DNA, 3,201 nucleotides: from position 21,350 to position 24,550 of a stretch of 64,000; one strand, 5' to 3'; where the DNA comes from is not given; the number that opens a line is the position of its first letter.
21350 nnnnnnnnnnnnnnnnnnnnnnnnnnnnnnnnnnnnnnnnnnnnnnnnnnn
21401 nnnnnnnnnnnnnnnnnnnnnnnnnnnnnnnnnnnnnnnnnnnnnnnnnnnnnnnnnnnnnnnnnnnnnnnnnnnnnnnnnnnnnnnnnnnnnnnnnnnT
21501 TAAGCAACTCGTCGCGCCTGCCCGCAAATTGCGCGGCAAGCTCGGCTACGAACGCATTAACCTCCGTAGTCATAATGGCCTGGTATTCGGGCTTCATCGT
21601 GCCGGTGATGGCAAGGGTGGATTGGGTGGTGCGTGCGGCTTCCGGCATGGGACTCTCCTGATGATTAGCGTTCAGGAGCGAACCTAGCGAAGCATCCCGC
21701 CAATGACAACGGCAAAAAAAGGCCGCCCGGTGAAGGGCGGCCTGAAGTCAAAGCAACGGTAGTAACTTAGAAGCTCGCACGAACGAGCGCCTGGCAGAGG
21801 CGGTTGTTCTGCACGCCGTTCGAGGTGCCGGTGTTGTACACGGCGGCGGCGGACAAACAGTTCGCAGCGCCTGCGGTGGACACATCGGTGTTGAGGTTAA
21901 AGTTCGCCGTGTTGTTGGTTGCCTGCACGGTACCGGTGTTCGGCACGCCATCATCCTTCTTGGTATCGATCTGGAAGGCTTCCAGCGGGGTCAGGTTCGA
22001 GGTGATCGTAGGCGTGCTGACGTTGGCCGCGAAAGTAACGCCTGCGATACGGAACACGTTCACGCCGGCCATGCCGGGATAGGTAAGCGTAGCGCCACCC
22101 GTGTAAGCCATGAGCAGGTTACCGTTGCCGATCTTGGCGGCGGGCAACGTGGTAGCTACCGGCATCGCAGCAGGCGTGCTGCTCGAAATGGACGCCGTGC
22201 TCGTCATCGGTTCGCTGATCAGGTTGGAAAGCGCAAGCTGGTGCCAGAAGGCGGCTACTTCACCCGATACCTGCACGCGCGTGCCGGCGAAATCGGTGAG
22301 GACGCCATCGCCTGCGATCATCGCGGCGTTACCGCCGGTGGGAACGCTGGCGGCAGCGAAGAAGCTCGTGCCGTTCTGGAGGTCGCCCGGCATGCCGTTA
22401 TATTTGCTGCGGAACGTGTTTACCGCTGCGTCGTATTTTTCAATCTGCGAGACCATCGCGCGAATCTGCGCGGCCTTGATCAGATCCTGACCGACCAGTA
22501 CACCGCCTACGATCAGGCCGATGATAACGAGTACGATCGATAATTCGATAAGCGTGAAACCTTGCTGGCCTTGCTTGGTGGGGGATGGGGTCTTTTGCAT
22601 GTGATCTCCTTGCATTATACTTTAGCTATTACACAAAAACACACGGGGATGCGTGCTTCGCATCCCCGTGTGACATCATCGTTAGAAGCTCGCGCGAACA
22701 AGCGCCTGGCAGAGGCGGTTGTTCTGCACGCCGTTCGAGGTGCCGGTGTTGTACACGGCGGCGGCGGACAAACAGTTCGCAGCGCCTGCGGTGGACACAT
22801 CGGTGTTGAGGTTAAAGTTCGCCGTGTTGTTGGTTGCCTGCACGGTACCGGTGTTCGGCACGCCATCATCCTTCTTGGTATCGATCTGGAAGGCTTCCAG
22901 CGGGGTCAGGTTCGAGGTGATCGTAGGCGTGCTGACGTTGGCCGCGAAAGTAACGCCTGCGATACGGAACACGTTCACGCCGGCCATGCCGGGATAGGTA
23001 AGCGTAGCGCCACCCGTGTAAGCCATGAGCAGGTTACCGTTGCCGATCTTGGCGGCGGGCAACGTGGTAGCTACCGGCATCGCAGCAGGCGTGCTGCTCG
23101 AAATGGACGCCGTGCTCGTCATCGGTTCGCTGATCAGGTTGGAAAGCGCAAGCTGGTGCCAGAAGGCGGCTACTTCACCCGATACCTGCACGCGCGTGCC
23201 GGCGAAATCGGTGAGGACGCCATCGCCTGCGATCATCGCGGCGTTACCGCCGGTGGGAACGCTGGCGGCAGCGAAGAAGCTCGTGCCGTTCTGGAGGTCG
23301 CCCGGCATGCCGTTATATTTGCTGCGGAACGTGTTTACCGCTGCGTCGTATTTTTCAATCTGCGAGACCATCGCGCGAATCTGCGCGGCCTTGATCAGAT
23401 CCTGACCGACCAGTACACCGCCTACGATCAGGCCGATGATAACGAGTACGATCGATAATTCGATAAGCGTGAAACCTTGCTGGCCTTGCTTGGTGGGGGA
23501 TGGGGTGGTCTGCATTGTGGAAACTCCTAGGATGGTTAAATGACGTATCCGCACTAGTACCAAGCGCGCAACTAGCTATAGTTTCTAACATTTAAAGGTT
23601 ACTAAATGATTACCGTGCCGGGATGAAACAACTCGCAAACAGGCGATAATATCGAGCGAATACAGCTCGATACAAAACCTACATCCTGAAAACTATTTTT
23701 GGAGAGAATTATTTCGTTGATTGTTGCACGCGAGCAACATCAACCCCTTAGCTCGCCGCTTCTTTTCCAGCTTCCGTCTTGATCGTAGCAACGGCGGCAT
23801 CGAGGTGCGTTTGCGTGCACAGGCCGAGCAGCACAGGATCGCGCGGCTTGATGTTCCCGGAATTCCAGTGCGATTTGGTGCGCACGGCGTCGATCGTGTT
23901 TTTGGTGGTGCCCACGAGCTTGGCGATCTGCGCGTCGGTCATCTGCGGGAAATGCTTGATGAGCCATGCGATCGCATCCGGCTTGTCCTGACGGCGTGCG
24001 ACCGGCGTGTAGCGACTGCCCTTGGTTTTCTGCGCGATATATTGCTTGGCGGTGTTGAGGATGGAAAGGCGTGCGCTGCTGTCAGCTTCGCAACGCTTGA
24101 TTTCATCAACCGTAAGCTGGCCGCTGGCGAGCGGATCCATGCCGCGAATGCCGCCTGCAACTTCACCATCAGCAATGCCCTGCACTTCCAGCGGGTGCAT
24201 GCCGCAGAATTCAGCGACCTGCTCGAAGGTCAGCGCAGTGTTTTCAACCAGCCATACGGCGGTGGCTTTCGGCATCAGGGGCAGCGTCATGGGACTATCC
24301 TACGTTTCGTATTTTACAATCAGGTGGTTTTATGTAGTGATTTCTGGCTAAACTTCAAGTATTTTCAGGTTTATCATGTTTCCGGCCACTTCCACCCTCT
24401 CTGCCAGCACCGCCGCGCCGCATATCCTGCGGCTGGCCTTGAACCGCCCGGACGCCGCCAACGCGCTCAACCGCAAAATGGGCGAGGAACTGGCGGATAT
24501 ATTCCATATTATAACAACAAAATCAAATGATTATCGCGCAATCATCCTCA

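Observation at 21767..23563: Perfect tandem duplication of an unusually large type IV pilin gene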

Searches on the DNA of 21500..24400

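Call 63: search_rna_families(source=window, start=21500, end=24400, threshold=evalue, max_evalue=1)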
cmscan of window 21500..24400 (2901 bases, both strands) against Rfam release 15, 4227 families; matches with E-value up to 1: 2.
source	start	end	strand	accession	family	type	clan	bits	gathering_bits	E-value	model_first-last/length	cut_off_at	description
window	21706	21782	-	RF00519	suhB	Gene; sRNA;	CL00108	23.3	41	0.078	1-77/77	no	Makes More Granules Regulator RNA (mmgR)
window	21714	21771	-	RF02278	Betaproteobacteria_toxic_sRNA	Gene; sRNA;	-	20.2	50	0.65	8-63/64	no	Betaproteobacteria toxic small RNA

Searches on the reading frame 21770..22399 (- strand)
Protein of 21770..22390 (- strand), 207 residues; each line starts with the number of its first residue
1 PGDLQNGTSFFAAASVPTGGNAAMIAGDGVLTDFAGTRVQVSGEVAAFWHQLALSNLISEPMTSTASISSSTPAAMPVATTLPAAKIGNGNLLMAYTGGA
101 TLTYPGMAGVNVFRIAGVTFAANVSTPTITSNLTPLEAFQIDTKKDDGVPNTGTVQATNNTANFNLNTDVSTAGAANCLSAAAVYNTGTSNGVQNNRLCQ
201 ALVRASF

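Call 44: search_protein_representatives(protein=window:21770-22390:-)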
Query: 207 residues. Proteins with E-value up to 0.001 (for the whole library): 1015; up to 1e-10: 39; up to 1e-30: 1. The best 150 are listed.
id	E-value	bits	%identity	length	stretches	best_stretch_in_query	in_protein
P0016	3.7e-44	167.1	50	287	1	1-207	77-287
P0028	3.8e-19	85.5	40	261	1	1-207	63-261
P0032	1.1e-17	80.8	37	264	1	1-204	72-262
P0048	1.1e-14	71.0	35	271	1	1-190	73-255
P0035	2.0e-14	70.2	38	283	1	1-207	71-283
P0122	2.3e-14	70.0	37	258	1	1-200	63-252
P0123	3.6e-14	69.3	34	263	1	1-199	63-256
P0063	6.6e-14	68.5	38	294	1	1-160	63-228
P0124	8.9e-14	68.0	33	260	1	19-206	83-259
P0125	2.0e-13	66.9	32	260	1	1-200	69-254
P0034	2.4e-13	66.7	39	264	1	1-190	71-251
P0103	2.4e-13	66.6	38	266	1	1-207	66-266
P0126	3.3e-13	66.2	35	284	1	21-195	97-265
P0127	6.3e-13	65.3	35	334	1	20-166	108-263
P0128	1.0e-12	64.6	36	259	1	1-188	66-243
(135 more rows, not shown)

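Call 78: predict_structure(alignment_id=A3)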
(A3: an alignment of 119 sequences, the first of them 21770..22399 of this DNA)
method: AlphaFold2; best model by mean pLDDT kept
length: 210 residues; sequences in the alignment: 119
mean_pLDDT: 92.9   pTM: 0.89
mean pLDDT of the five models: 92.9, 92.5, 92.1, 91.3, 89.5
residues with pLDDT >= 90: 171; 70-90: 30; 50-70: 9; < 50: 0
segments of 3 or more residues with pLDDT < 50: none
pLDDT, mean of each block of 10 residues (from residue 1): 87 90 73 91 93 97 94 79 95 97 96 97 89 98 98 97 96 96 98 96 92
secondary structure, 60 per line:
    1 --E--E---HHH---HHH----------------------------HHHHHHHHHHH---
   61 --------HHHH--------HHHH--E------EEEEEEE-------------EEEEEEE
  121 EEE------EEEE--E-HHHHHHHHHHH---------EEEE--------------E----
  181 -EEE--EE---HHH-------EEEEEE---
elements in order: H47-57 H69-72 H81-84 E94-100 E114-123 E130-133 H138-148 E158-161 E182-184 E202-207

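Call 80: fold_search(model_id=the predicted structure, library=pdb)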
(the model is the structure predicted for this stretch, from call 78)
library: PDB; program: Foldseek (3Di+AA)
matches with E <= 10: 75; with E <= 0.001: 0
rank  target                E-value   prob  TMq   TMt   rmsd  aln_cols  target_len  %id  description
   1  6q0r_B                1.4e+00  0.04  0.11  0.11   5.5        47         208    8  Structure of DDB1-DDA1-DCAF15 complex bound to E7820 and RBM39 (released 2019-11-13)
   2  4jgq_A                2.0e+00  0.02  0.13  0.13  14.5       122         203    9  The crystal structure of sporulation kinase D mutant sensor domain, r131a, from Bacillus subtilis subsp in co-crystall (released 2013-05-15)
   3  3lgi_C                2.0e+00  0.01  0.08  0.07  11.8        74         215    8  Structure of the protease domain of DegS (DegS-deltaPDZ) at 1.65 A (released 2010-08-25)
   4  8ae6_Q                2.6e+00  0.03  0.13  0.07  10.5        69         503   13  Cryo-EM structure of the SEA complex wing (SEACIT) (released 2022-11-02)
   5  5zg9_A                2.9e+00  0.03  0.16  0.32   6.6        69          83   13  Crystal structure of MoSub1-ssDNA complex in phosphate buffer (released 2019-03-27)
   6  9ggq_A                2.9e+00  0.01  0.13  0.05  14.1       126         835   10  E.coli gyrase holocomplex with cleaved chirally wrapped 217 bp DNA fragment and moxifloxacin (released 2024-09-11)
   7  4jgp_B                3.3e+00  0.01  0.13  0.13  15.1       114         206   10  The crystal structure of sporulation kinase D sensor domain from Bacillus subtilis subsp in complex with pyruvate at 2 (released 2013-05-15)
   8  4jgr_B                3.3e+00  0.01  0.13  0.14  13.5       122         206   10  The crystal structure of sporulation kinase D mutant sensor domain, R131A, from Bacillus subtilis subsp at 2.4A resolu (released 2013-05-15)
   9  8a90_A                3.3e+00  0.01  0.09  0.04  12.1        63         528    3  Crystal structure of FrsH (released 2023-07-12)
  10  8txr_C                3.5e+00  0.01  0.11  0.07  12.3        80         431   12  E. coli ExoVII(H238A) (released 2024-01-31)
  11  3vx7_B                3.8e+00  0.02  0.13  0.16   7.0        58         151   16  Crystal structure of Kluyveromyces marxianus Atg7NTD-Atg10 complex (released 2012-11-14)
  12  4d47_A                3.8e+00  0.01  0.12  0.08   9.5        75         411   13  X-ray structure of the levansucrase from Erwinia amylovora (released 2015-08-05)
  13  4jgq_B                4.0e+00  0.01  0.13  0.13  15.1       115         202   11  The crystal structure of sporulation kinase D mutant sensor domain, r131a, from Bacillus subtilis subsp in co-crystall (released 2013-05-15)
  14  4jgr_A                4.0e+00  0.01  0.13  0.13  14.5       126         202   10  The crystal structure of sporulation kinase D mutant sensor domain, R131A, from Bacillus subtilis subsp at 2.4A resolu (released 2013-05-15)
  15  8txr_B                4.5e+00  0.01  0.10  0.08  12.5        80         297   10  E. coli ExoVII(H238A) (released 2024-01-31)
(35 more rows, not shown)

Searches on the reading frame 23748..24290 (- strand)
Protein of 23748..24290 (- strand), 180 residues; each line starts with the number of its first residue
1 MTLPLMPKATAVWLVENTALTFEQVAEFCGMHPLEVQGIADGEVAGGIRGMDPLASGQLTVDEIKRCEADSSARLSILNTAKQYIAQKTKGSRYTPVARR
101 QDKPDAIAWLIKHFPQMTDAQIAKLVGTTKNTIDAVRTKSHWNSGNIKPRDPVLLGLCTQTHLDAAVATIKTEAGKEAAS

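Call 5: search_protein_families(library=pfam, proteins=[window:23748-24290:-], max_evalue=0.01)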
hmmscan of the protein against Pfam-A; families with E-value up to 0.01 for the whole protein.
window:23748-24290:- (180 aa): 3 families
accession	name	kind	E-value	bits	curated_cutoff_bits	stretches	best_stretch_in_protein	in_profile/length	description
PF06242.16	TrcR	-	4.7e-64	215.1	22.2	1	34-169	1-136/139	Transcriptional cell cycle regulator TrcR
PF13384.12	HTH_23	-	0.00038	20.6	24.6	0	107-144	10-43/50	Homeodomain-like domain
PF13542.12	HTH_Tnp_ISL3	-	0.0017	18.2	27.4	0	9-40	18-47/51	Helix-turn-helix domain of transposase family ISL3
